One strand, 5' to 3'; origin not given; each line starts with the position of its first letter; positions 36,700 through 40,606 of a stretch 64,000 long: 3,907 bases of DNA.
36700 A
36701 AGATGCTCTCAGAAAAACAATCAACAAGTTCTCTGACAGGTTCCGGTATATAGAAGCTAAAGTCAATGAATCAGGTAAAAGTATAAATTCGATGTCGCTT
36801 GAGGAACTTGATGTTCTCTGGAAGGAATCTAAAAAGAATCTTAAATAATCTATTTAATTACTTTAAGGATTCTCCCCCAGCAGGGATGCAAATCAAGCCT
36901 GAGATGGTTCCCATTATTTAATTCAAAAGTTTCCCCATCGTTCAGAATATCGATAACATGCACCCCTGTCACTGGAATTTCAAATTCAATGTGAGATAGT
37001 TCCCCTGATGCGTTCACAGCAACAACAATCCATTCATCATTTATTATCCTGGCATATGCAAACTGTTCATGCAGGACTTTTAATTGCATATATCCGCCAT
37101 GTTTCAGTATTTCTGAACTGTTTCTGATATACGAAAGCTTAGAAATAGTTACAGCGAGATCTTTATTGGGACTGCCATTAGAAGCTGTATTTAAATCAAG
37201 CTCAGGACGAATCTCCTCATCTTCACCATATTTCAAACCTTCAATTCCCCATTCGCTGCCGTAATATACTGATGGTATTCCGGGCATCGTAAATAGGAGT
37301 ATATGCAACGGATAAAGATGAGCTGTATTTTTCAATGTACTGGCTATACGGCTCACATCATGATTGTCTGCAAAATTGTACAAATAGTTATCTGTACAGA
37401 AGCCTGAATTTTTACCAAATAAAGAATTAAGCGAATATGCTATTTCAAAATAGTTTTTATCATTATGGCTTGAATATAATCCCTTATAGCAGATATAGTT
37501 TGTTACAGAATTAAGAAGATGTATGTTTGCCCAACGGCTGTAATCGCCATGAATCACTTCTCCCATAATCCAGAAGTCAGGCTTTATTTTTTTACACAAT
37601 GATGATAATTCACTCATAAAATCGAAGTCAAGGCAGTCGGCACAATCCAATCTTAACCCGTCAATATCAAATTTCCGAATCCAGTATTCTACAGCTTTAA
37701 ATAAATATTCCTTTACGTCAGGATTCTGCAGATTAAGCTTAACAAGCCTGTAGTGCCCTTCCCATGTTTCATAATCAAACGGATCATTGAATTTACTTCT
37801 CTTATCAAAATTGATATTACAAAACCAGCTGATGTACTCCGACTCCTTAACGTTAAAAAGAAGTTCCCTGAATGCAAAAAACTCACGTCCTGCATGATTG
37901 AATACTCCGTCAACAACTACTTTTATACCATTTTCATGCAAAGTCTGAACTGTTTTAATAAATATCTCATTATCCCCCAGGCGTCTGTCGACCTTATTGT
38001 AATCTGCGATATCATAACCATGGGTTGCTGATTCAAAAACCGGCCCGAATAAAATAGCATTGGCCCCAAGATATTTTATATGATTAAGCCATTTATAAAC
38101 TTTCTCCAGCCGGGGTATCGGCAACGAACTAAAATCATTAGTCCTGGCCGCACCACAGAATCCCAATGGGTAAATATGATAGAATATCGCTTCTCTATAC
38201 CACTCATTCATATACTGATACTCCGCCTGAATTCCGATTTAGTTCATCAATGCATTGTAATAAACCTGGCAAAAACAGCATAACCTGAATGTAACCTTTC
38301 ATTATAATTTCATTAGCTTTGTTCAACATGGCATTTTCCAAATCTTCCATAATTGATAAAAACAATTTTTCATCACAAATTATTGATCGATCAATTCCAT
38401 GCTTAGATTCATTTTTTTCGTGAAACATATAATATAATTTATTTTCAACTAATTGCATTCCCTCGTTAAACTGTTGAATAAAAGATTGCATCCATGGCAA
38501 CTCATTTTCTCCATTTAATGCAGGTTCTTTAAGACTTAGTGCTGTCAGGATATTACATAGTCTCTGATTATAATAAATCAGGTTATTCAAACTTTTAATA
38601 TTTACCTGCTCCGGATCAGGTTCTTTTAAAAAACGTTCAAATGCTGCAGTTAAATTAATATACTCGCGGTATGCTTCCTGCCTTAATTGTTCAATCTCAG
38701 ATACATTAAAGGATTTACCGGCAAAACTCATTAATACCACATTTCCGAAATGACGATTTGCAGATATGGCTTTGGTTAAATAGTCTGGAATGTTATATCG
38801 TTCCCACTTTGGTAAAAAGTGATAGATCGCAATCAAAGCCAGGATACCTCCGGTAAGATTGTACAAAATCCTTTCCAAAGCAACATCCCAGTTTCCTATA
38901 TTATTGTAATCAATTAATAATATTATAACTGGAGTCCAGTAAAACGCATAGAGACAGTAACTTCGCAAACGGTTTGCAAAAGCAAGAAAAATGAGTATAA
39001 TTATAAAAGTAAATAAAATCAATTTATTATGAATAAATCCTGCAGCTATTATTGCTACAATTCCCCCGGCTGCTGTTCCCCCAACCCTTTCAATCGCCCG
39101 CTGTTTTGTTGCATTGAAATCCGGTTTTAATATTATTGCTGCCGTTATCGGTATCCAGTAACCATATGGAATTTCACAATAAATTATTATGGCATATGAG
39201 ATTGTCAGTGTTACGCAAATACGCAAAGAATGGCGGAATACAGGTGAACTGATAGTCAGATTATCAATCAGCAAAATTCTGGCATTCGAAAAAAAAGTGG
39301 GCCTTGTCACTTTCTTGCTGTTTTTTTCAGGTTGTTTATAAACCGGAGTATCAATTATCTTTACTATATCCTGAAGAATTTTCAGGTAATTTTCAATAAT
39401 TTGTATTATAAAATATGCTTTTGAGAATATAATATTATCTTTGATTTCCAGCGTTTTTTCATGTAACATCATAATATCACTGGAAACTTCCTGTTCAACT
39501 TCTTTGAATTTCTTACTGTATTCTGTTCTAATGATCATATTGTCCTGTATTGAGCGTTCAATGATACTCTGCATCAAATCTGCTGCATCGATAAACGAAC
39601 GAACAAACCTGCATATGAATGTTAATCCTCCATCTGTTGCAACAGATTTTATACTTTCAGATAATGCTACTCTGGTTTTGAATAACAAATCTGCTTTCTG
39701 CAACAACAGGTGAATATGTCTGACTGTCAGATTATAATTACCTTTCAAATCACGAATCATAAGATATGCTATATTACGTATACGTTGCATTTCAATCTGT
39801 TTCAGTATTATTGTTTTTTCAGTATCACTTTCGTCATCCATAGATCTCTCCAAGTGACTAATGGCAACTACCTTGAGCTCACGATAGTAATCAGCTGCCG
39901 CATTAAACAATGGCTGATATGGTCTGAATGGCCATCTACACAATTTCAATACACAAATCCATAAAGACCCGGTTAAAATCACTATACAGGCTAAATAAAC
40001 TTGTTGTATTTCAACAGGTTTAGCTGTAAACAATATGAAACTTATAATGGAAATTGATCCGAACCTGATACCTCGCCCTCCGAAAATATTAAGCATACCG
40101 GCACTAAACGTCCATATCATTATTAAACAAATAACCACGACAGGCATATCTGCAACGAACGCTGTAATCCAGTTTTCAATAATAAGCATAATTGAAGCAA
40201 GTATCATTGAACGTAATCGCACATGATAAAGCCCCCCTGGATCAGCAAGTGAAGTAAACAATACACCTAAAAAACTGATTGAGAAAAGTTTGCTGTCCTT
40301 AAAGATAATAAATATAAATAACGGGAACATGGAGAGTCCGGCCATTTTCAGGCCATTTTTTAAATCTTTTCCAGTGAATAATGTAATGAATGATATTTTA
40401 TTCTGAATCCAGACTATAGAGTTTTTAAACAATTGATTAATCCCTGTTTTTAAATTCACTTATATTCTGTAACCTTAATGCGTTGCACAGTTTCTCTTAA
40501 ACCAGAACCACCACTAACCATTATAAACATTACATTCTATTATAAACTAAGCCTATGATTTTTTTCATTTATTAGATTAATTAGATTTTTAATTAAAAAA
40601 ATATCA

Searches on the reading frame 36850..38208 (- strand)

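Call 78: search_protein_families(library=pfam, proteins=[window:36850-38208:-], max_evalue=0.00001)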
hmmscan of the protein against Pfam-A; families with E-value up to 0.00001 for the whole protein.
window:36850-38208:- (452 aa): 1 family
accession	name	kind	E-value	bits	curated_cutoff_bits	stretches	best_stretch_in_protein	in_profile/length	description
PF00128.31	Alpha-amylase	-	9e-48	164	22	1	36-333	20-367/446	Alpha amylase, catalytic domain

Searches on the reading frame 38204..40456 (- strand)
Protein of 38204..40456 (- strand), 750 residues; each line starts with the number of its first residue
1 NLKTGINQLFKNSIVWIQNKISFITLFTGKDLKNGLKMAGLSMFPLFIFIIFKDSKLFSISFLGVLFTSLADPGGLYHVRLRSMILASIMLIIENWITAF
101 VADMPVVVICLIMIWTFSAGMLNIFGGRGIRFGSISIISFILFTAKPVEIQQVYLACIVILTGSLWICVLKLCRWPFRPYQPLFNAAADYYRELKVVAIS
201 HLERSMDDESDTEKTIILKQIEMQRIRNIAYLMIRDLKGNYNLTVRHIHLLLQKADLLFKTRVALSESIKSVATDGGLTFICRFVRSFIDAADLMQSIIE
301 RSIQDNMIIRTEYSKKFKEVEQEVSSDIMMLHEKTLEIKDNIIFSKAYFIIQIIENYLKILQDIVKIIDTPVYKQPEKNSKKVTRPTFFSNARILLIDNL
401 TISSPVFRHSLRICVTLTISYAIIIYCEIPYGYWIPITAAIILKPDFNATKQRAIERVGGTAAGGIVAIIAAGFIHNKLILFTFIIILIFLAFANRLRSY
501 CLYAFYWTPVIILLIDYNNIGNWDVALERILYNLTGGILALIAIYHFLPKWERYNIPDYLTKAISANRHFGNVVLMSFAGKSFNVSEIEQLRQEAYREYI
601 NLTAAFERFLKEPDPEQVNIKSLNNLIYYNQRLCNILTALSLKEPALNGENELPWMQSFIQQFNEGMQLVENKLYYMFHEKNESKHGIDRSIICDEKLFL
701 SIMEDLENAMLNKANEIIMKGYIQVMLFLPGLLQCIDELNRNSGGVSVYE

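Call 78: search_protein_families(library=pfam, proteins=[window:38204-40456:-], max_evalue=0.00001)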
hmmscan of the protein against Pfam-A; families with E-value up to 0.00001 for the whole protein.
window:38204-40456:- (750 aa): 2 families
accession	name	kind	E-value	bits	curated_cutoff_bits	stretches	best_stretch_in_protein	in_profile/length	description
PF13515.12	FUSC_2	-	1.7e-22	80.3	25.6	1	422-542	4-125/126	Fusaric acid resistance protein-like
PF04632.18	FUSC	-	3.3e-07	29.7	30.9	1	408-531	3-133/660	Fusaric acid resistance protein family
